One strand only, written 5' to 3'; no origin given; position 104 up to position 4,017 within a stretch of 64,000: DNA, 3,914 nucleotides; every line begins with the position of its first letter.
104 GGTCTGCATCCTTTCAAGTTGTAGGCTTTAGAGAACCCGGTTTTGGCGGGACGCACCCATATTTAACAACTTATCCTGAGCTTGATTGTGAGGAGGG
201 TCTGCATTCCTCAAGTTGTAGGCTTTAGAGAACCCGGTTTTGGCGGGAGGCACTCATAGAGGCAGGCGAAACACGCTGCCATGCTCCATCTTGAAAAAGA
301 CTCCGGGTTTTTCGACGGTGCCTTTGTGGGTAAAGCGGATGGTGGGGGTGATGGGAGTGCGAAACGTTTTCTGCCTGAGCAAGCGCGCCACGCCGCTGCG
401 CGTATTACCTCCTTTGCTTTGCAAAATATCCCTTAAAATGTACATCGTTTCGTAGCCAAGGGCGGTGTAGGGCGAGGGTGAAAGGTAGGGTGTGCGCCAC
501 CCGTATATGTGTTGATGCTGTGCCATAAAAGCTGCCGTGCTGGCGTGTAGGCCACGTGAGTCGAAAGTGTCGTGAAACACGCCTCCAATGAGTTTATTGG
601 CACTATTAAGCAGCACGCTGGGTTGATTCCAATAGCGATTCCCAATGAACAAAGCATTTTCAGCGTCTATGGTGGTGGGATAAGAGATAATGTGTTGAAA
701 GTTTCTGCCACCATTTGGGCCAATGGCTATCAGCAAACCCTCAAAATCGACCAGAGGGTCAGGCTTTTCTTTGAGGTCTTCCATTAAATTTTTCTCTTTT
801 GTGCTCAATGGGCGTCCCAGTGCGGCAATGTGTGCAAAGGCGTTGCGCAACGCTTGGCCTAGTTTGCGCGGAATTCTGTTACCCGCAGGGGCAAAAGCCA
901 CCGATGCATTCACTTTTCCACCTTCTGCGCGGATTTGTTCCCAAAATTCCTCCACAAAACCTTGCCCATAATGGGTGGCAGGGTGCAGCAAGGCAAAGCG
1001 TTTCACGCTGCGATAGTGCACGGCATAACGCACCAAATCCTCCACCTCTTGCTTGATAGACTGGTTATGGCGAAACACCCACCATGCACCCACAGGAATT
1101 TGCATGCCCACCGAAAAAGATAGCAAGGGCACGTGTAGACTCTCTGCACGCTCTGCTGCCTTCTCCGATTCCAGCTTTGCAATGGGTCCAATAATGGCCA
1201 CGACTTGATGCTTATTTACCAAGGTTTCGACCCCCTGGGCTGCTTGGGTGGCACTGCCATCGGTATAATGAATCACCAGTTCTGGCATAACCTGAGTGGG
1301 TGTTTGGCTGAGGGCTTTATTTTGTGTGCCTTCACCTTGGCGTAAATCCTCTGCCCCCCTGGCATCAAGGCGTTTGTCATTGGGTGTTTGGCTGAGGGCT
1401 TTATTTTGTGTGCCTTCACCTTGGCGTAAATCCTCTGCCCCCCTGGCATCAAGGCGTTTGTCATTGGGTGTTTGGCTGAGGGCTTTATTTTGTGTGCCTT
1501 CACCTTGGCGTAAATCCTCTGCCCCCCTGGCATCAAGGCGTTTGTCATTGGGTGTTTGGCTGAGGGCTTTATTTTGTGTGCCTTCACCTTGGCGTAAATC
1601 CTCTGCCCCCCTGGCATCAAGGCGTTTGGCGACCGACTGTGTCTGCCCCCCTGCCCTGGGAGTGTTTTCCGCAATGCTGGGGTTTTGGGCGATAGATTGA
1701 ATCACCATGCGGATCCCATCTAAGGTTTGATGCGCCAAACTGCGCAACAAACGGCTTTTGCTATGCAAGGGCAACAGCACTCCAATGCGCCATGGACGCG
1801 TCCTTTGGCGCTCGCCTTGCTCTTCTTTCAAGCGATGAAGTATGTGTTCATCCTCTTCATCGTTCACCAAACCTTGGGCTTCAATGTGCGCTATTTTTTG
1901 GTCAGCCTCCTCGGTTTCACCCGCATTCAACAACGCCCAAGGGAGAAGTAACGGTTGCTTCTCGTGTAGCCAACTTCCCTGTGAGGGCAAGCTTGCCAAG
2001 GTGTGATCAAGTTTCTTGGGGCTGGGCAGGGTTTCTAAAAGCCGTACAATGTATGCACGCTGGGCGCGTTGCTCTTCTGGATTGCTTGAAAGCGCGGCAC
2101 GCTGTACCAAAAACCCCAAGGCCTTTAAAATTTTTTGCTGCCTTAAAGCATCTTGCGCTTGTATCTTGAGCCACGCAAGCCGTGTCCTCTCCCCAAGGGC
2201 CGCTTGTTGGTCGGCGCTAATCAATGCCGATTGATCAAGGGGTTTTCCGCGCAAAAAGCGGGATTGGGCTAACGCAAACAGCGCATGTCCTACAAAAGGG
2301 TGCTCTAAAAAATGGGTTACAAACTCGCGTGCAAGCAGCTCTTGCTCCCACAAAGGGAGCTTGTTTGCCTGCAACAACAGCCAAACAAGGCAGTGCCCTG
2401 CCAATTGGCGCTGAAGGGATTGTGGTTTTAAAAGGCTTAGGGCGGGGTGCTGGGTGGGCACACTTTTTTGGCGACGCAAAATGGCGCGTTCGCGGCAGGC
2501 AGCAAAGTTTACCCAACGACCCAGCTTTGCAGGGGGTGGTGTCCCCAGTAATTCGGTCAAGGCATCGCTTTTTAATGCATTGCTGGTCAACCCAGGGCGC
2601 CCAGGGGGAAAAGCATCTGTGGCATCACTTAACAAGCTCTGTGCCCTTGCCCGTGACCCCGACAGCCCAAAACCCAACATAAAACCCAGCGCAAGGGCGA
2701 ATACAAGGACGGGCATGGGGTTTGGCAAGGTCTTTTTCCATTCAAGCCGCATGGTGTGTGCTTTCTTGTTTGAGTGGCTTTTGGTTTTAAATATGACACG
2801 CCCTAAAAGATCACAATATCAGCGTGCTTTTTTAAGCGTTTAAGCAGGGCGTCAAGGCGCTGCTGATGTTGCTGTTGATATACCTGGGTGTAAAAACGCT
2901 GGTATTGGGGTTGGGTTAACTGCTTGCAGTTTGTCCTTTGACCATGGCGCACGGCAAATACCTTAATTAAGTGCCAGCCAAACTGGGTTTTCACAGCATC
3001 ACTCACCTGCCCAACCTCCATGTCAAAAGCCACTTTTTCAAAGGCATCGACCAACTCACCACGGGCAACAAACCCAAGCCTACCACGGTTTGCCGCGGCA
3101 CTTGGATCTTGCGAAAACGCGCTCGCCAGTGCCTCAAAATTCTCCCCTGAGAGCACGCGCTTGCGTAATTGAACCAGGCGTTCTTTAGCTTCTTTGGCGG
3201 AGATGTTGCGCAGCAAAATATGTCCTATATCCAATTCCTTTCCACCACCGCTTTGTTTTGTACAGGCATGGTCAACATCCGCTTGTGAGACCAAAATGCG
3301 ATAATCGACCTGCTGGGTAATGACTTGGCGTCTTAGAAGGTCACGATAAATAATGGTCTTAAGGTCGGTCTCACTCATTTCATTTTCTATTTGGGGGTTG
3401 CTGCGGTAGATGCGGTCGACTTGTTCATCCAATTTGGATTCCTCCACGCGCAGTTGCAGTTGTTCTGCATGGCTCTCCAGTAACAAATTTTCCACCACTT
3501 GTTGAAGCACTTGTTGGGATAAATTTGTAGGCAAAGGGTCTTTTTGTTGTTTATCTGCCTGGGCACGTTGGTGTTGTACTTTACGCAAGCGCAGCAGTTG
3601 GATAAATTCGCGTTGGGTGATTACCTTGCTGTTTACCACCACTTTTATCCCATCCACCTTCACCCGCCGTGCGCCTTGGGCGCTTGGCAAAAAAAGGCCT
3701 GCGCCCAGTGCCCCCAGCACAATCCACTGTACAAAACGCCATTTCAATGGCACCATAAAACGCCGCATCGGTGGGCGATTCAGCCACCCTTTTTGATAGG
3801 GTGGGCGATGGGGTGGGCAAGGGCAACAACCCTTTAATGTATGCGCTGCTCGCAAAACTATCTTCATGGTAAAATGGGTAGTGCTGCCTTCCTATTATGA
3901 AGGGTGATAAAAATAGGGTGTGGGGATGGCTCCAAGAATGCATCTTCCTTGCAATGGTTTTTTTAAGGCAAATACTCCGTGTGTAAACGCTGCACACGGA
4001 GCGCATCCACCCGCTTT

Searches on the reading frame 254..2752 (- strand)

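Call 76: search_protein_families(library=pfam, proteins=[window:254-2752:-], max_evalue=0.00001)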
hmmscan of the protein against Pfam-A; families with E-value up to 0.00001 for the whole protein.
window:254-2752:- (832 aa): 2 families
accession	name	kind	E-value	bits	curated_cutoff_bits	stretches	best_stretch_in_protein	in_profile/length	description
PF13458.12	Peripla_BP_6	-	1.2e-18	68.3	31.7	1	497-623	50-175/343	Periplasmic binding protein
PF01094.35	ANF_receptor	-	4.6e-08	32.9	25.4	1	491-636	26-174/353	Receptor family ligand binding region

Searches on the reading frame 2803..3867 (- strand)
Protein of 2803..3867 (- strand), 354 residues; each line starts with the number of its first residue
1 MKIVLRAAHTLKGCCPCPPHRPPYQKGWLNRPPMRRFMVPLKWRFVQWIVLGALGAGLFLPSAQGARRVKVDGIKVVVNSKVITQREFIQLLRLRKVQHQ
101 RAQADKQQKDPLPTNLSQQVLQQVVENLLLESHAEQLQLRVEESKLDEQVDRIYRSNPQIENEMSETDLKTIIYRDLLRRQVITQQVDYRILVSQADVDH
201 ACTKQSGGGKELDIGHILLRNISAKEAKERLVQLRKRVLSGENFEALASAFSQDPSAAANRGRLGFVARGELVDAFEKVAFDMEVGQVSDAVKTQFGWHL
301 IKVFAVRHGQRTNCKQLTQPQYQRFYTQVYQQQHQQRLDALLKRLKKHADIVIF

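Call 76: search_protein_families(library=pfam, proteins=[window:2803-3867:-], max_evalue=0.00001)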
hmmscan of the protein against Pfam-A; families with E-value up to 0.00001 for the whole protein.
window:2803-3867:- (354 aa): 6 families
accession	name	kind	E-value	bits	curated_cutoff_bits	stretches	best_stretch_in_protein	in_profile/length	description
PF00639.27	Rotamase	-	1.6e-23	83.9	21.7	1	223-303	8-95/97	PPIC-type PPIASE domain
PF13616.12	Rotamase_3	-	3.8e-22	79.5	22.5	1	209-305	13-114/116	PPIC-type PPIASE domain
PF13145.12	Rotamase_2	-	4.5e-09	37.6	27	1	227-312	36-114/121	PPIC-type PPIASE domain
PF09312.16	SurA_N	-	1.7e-08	35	30.8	1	71-186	1-116/118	SurA N-terminal domain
PF13624.11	SurA_N_3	-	8.8e-08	32.6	27.2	1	48-185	15-145/162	SurA-like N-terminal domain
PF13623.11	SurA_N_2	-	1.5e-07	31.8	28.5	1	76-165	44-130/145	SurA-like N-terminal domain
